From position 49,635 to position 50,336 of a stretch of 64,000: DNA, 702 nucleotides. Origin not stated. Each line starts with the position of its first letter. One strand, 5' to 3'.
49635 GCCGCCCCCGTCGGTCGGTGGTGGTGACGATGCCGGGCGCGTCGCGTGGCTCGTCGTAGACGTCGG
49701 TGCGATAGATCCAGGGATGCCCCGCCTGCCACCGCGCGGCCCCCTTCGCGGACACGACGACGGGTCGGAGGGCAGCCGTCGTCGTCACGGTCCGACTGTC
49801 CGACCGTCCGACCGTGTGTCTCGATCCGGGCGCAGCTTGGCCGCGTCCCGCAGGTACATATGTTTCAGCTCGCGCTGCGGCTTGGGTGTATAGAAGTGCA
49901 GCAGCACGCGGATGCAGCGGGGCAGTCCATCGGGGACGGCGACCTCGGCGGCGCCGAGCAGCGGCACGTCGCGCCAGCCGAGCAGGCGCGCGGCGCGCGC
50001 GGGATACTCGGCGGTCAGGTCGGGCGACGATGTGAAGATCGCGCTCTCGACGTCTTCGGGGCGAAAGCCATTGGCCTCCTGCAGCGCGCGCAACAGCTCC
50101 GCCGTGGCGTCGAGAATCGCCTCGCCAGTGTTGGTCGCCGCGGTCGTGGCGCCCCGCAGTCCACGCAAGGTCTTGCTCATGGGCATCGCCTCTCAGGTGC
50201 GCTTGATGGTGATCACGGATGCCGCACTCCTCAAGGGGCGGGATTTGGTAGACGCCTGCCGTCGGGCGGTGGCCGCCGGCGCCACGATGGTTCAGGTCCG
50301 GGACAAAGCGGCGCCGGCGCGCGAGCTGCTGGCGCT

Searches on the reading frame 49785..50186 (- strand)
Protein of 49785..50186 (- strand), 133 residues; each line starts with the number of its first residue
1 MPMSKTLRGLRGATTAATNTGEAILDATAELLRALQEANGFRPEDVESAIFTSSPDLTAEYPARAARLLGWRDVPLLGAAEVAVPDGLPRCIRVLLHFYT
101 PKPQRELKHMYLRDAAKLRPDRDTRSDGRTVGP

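Call 14: search_protein_families(library=pfam, proteins=[window:49785-50186:-], max_evalue=0.01)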
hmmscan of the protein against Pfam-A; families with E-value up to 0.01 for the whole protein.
window:49785-50186:- (133 aa): 1 family
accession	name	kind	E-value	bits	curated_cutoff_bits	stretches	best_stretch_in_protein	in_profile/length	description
PF07736.16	CM_1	-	2.3e-41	141.2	27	1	8-121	2-115/116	Chorismate mutase type I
